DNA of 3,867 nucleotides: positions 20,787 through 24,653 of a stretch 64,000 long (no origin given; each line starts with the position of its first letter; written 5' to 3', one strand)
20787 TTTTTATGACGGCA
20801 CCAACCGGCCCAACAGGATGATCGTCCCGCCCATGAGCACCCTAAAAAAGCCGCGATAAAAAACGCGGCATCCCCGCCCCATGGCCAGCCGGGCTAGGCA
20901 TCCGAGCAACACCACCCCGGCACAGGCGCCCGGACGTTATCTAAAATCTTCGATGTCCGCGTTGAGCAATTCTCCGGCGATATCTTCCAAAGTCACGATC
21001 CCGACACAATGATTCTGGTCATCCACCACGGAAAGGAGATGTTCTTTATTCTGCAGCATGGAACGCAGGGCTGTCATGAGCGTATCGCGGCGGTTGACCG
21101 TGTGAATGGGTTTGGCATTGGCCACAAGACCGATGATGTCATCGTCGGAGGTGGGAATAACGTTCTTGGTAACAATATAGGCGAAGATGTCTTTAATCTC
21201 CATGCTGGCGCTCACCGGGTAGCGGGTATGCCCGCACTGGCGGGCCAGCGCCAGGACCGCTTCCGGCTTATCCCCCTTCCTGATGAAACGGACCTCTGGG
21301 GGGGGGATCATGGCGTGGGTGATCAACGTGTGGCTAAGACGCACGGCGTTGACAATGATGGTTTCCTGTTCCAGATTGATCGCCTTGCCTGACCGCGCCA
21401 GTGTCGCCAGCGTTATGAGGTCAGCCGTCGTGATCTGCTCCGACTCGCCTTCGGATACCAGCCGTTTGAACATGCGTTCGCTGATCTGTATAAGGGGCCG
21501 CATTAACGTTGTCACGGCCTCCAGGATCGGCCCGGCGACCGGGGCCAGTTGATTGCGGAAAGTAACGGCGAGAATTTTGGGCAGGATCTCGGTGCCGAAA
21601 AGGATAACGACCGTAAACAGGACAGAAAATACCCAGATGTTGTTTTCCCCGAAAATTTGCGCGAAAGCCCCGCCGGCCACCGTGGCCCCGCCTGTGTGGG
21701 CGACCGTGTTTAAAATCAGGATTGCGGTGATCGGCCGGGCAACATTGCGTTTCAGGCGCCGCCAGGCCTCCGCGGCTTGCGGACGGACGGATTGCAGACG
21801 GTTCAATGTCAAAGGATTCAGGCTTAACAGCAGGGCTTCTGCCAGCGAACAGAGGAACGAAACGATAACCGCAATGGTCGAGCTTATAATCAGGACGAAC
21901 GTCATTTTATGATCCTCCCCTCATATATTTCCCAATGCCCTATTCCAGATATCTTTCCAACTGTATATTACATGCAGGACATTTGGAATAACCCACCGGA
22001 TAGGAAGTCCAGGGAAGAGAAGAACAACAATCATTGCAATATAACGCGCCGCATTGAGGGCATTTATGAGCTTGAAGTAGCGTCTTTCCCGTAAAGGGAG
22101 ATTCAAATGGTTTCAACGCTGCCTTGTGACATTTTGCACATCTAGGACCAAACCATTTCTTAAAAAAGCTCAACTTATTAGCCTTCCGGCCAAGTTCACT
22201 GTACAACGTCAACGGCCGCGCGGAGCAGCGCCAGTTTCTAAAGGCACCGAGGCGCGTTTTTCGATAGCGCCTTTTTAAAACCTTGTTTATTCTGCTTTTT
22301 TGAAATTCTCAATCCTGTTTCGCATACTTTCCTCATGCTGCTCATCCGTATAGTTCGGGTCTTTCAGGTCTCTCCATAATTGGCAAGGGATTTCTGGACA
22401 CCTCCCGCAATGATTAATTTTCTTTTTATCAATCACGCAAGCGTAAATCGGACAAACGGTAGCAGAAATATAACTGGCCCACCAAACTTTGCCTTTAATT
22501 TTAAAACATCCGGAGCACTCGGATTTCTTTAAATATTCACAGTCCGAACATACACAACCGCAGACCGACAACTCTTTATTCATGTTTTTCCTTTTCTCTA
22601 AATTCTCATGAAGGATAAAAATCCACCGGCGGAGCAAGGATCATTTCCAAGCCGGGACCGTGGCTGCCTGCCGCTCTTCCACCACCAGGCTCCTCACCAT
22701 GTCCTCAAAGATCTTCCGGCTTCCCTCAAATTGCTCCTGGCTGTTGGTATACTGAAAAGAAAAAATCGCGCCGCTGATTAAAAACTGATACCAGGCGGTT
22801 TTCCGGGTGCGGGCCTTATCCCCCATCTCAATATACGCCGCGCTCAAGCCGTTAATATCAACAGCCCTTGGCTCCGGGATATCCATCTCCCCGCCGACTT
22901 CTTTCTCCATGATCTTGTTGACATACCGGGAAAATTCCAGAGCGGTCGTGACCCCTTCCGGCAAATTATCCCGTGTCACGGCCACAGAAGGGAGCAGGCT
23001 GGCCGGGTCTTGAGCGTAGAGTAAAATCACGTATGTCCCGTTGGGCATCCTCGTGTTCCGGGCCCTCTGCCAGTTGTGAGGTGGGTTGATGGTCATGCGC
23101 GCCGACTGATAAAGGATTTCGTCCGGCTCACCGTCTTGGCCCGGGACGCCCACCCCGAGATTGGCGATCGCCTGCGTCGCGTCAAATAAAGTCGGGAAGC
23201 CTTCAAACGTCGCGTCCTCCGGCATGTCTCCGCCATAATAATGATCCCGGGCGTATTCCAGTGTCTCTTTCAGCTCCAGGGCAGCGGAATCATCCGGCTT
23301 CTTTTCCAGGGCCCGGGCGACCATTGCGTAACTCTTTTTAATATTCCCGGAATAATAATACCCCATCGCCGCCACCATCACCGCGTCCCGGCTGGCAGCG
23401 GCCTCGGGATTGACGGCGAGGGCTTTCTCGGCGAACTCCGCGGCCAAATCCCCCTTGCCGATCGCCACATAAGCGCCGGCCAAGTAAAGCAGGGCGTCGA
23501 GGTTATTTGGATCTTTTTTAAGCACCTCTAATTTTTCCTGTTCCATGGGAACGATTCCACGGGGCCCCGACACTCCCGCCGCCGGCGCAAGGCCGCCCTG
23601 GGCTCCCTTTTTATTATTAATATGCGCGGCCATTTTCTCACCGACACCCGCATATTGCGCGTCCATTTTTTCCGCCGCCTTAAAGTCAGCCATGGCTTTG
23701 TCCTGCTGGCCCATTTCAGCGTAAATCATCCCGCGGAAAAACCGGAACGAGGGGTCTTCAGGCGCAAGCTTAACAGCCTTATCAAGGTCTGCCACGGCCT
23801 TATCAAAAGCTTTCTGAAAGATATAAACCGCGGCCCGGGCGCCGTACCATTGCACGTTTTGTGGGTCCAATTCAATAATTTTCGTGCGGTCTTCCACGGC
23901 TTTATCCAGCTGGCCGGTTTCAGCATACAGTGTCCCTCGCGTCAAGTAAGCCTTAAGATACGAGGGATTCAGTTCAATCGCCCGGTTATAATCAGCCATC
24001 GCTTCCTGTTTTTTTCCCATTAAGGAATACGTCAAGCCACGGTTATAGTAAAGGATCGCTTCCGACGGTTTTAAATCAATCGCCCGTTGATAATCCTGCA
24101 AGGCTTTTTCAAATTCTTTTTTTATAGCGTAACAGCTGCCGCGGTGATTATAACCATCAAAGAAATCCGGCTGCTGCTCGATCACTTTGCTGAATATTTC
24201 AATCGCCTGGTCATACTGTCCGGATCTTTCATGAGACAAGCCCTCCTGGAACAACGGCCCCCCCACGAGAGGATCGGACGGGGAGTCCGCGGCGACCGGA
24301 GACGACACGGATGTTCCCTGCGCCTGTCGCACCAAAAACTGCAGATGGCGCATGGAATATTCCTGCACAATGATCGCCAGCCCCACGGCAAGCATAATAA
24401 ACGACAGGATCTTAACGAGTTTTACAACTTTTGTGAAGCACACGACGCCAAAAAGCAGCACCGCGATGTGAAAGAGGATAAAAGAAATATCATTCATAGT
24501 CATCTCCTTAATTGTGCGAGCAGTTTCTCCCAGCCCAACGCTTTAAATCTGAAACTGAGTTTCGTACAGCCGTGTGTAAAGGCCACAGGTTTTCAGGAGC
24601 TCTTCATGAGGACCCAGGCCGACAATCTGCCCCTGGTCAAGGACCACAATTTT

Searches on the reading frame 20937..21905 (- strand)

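Call 52: search_protein_families(library=ncbifam, proteins=[window:20937-21905:-], max_evalue=0.001)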
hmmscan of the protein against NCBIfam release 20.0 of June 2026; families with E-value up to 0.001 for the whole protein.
window:20937-21905:- (322 aa): 10 families
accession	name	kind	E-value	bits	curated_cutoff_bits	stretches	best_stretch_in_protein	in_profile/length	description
TIGR03520.1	GldE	subfamily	7.9e-17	61.4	376.05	1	11-320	3-316/408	gliding motility-associated protein GldE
NF008604.1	PRK11573.1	equivalog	1.1e-13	50.8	475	1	3-314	7-326/428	hypothetical protein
NF052568.1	PolamExpPaeASal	equivalog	5.9e-12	45.1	500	1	13-314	12-333/424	polyamine export protein PaeA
NF053603.1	HhpR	exception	3.1e-08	33.2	520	1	217-314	23-118/282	CBS domain-containing high hydrostatic pressure regulator HhpR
TIGR01302.1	IMP_dehydrog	equivalog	1.3e-05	24.2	481.5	1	213-310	98-197/450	IMP dehydrogenase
NF011448.0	PRK14869.2-4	equivalog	3.3e-05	22.4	562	1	206-321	32-138/563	putative manganese-dependent inorganic diphosphatase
NF011440.0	PRK14869.1-2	equivalog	3.9e-05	22.5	746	1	269-316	79-126/541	putative manganese-dependent inorganic diphosphatase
NF011443.0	PRK14869.1-5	equivalog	6.1e-05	21.6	335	1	265-317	77-129/546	putative manganese-dependent inorganic diphosphatase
NF011675.0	PRK15094.1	equivalog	8.9e-05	21.9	379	1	160-320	34-194/292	CNNM family magnesium/cobalt transport protein CorC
NF038279.1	TF_CBS_SpxR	exception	0.00062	18.6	600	1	195-316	190-308/427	CBS-HotDog domain-containing transcription factor SpxR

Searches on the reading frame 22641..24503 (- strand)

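Call 52: search_protein_families(library=ncbifam, proteins=[window:22641-24503:-], max_evalue=0.001)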
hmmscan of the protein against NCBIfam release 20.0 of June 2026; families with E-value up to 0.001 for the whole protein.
window:22641-24503:- (620 aa): 26 families (the best 25 are shown)
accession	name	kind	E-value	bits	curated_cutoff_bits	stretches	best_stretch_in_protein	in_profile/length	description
NF040959.1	MamA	equivalog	8.8e-36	123.3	200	2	83-187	73-177/204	magnetosome protein MamA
TIGR02917.1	PEP_TPR_lipo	equivalog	4e-26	91.2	312.2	3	164-284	174-294/899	XrtA/PEP-CTERM system TPR-repeat protein PrsT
TIGR00990.1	3a0801s09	subfamily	4.1e-22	78.6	757.25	2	143-280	325-462/615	mitochondrial import receptor subunit TOM70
TIGR02521.1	type_IV_pilW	equivalog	2.1e-21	76.5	154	3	220-281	34-95/234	type IV pilus biogenesis/stability protein PilW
NF047558.1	TPR_END_plus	domain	1.2e-20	73.2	32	1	151-184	1-34/56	TPR end-of-group domain-containing protein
TIGR02552.1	LcrH_SycD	equivalog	7.1e-15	54.9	104.8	2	93-179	30-116/136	SycD/LcrH family type III secretion system chaperone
NF008391.2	PRK11189.1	equivalog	1.9e-14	53.8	250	1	148-272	64-187/297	lipoprotein NlpI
NF007302.0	PRK09782.1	equivalog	5.4e-13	47.8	1223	1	196-273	592-668/990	phage receptor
NF033758.1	gliding_GltE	equivalog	1.9e-10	40.3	225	1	93-260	166-333/411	adventurous gliding motility TPR repeat lipoprotein GltE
NF033762.1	social_mot_Tgl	equivalog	4e-10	39.5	225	1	94-204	113-225/252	social motility TPR repeat lipoprotein Tgl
NF002725.1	PRK02603.1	equivalog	7.4e-10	39.1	143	1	129-205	49-128/173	photosystem I assembly protein Ycf3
NF052415.1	T3SS_chap_SctY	equivalog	1.1e-09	38.7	70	0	189-274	12-100/106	type III secretion apparatus assembly chaperone SctY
NF011886.0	PRK15359.1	equivalog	1.3e-08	34.7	146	1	85-179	28-122/144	type III secretion system chaperone protein SscB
NF053607.1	CHU_0125_OmpA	equivalog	1.4e-08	33.7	620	1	84-178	22-116/639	CHU_0125 family OmpA-like outer membrane integrity protein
NF052312.1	T9SS_PorW_SprE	equivalog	1.1e-07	30.9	250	1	184-301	142-263/716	type IX secretion system periplasmic lipoprotein PorW/SprE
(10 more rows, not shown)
